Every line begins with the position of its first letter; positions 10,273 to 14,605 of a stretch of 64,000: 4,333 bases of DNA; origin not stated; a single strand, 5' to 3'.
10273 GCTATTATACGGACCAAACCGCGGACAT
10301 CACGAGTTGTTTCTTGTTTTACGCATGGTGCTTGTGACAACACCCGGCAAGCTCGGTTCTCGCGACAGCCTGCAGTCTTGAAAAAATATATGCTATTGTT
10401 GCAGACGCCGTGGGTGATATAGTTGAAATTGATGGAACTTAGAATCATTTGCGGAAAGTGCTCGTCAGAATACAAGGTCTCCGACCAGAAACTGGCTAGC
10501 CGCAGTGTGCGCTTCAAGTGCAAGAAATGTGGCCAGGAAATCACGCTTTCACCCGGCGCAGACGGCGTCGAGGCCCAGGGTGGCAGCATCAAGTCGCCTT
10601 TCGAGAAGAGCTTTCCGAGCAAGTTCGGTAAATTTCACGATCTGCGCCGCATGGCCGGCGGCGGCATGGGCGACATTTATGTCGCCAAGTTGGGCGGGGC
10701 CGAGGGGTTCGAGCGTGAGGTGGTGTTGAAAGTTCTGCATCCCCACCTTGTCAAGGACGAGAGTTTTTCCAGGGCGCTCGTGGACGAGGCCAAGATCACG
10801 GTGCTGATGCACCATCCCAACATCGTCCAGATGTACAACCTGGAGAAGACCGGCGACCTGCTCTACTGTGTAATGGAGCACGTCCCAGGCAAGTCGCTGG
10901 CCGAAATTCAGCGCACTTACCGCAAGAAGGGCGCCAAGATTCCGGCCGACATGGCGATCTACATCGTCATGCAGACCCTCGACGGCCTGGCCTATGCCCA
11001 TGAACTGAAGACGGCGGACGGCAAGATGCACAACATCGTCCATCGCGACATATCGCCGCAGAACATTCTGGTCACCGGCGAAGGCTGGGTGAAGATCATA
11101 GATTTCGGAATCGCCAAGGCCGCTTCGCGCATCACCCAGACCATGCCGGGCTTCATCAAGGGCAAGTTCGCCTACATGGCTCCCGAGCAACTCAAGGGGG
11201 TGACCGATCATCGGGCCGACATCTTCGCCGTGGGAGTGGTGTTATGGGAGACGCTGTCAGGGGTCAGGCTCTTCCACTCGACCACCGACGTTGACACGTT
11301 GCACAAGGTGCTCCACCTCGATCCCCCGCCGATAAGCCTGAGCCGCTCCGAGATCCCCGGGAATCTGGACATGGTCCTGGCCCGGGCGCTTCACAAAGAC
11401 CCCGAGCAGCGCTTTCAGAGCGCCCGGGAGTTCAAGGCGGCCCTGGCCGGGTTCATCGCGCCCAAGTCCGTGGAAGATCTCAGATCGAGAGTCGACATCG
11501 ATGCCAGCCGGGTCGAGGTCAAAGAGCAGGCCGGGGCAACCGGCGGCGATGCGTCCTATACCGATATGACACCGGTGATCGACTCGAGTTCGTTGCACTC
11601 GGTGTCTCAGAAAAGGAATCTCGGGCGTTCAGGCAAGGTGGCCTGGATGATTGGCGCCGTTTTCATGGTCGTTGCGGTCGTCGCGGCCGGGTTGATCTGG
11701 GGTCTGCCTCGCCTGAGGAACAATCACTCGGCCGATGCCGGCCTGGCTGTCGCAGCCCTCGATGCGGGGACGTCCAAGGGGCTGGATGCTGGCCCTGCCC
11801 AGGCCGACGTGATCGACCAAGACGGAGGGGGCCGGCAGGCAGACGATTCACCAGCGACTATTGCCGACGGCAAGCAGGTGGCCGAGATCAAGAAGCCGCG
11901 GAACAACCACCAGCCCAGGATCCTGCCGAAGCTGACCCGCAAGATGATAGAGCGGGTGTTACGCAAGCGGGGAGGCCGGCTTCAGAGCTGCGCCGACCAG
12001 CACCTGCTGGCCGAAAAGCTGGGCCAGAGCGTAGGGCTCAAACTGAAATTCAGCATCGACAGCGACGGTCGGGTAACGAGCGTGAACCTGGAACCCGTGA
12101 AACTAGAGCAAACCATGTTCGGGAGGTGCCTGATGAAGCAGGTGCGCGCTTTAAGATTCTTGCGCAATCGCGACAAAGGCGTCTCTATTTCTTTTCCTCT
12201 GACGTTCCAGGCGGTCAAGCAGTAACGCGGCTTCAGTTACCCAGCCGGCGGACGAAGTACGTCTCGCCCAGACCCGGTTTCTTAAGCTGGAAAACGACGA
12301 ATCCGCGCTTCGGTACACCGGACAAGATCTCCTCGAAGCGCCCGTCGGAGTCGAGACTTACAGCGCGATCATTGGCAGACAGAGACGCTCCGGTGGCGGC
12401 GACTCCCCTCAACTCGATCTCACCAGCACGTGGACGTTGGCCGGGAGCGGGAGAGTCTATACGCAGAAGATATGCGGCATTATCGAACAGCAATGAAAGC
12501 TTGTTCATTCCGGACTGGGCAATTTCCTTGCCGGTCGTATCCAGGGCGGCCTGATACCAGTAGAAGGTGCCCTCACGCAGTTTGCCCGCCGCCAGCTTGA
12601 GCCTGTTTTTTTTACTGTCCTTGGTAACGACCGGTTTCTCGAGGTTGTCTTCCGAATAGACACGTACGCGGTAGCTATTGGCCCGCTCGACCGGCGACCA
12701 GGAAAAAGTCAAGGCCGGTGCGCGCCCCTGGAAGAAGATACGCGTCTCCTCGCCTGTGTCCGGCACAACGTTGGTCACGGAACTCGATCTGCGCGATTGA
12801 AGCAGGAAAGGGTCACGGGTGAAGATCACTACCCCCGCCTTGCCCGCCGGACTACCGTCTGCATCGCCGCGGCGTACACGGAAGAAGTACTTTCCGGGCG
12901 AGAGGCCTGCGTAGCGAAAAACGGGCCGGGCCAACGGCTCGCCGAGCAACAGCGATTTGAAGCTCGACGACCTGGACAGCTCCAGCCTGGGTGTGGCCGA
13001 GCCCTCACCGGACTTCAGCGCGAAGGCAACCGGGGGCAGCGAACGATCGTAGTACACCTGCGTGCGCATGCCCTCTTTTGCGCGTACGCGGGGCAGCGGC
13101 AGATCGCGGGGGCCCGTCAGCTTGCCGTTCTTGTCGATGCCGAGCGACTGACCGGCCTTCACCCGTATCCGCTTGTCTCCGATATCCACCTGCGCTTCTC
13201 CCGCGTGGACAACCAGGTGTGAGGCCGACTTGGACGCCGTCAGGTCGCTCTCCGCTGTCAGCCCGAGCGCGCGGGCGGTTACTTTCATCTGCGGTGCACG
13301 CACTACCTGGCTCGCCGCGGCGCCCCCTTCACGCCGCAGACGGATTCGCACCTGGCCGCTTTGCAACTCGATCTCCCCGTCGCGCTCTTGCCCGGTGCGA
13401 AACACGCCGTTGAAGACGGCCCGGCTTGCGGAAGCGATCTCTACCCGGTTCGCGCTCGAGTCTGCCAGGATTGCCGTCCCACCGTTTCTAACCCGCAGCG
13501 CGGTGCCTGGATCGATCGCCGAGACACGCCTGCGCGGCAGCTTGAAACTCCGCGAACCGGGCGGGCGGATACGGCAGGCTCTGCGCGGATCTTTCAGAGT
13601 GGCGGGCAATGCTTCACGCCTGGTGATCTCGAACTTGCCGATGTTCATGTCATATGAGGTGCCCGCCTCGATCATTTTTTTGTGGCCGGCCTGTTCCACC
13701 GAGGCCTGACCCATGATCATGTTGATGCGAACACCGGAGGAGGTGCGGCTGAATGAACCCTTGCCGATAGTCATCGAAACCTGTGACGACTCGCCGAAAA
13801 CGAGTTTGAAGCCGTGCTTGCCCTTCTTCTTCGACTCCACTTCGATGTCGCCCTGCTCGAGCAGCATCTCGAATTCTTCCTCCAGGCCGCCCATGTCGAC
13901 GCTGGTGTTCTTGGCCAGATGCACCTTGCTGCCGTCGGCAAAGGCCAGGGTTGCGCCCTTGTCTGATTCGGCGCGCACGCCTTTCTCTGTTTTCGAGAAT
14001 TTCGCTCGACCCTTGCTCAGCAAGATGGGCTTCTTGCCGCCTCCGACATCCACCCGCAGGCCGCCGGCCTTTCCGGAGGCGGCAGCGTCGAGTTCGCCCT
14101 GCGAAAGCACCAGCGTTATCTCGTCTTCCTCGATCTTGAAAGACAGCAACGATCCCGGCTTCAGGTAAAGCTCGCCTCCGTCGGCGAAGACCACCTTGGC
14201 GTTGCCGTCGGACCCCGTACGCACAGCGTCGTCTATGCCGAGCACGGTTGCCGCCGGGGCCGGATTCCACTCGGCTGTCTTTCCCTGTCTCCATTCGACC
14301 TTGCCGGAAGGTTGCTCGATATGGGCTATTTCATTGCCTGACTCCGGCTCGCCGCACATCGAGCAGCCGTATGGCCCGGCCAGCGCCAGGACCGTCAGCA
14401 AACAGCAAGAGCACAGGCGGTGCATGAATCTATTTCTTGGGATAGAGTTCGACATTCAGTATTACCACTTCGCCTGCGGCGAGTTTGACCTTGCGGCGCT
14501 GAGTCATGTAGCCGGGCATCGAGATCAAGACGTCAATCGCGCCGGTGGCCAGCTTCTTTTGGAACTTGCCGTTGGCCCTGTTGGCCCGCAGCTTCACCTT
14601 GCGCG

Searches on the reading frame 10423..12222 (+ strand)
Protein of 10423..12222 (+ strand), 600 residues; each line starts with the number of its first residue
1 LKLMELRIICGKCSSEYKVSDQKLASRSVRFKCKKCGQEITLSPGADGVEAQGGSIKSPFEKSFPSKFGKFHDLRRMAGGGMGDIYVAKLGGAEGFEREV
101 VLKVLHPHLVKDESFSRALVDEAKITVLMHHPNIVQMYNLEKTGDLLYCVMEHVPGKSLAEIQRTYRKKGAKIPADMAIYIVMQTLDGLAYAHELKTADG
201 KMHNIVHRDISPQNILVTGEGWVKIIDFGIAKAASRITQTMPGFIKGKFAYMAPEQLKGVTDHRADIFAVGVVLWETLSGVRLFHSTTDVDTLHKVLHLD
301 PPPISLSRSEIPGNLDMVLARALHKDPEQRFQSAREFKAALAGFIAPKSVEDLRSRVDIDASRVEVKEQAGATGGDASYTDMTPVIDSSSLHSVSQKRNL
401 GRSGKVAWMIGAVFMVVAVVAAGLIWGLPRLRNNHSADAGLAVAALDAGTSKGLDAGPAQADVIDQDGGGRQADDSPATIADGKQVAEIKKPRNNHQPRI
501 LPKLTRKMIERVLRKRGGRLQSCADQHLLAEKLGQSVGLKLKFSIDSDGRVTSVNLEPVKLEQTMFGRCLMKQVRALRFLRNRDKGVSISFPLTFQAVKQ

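Call 10: search_protein_families(library=pfam, proteins=[window:10423-12222:+], max_evalue=0.001)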
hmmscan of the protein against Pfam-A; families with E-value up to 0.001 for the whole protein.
window:10423-12222:+ (600 aa): 6 families
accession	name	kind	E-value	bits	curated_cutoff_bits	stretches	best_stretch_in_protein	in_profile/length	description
PF00069.31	Pkinase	-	1.6e-36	126.5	31.7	1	80-332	10-253/263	Protein kinase domain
PF07714.23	PK_Tyr_Ser-Thr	-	3.5e-28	99.1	23.1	1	76-331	6-249/258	Protein tyrosine and serine/threonine kinase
PF13717.11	Zn_ribbon_4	-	1.5e-06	28.5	30.3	1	7-39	2-34/36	zinc-ribbon domain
PF03109.22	ABC1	-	2e-05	24.3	22.9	0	202-237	185-220/244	ABC1 atypical kinase-like domain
PF17667.7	Pkinase_fungal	-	0.00013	21.3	24.1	1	203-264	306-371/387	Fungal protein kinase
PF25206.1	DUF7836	-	0.00059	20.1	26.7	0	6-43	6-43/59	Domain of unknown function (DUF7836)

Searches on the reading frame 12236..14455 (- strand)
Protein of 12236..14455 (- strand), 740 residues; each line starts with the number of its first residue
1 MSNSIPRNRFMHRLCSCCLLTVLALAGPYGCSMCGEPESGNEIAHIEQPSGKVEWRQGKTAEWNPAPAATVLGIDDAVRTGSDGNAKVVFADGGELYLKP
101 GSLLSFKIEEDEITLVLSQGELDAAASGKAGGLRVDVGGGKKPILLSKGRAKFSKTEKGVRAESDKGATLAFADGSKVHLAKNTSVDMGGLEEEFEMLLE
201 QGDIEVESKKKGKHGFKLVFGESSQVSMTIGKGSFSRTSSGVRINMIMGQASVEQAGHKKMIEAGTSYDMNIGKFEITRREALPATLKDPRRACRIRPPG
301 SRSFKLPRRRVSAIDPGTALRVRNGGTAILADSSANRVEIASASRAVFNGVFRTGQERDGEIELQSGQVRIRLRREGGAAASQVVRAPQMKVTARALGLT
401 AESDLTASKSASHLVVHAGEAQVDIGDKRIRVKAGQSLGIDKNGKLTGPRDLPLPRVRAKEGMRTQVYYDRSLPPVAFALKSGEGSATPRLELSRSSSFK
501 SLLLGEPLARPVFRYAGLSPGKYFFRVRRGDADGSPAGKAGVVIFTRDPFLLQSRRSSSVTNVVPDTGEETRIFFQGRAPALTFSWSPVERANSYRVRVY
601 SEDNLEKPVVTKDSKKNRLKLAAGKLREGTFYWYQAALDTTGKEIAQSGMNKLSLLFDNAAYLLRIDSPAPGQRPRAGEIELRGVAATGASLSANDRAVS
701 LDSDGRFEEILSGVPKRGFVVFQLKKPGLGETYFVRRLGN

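Call 10: search_protein_families(library=pfam, proteins=[window:12236-14455:-], max_evalue=0.001)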
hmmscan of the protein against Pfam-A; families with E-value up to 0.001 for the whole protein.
window:12236-14455:- (740 aa): 1 family
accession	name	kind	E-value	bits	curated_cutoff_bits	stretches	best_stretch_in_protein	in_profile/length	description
PF04773.18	FecR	-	1.3e-14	54.8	24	1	160-249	3-94/97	FecR protein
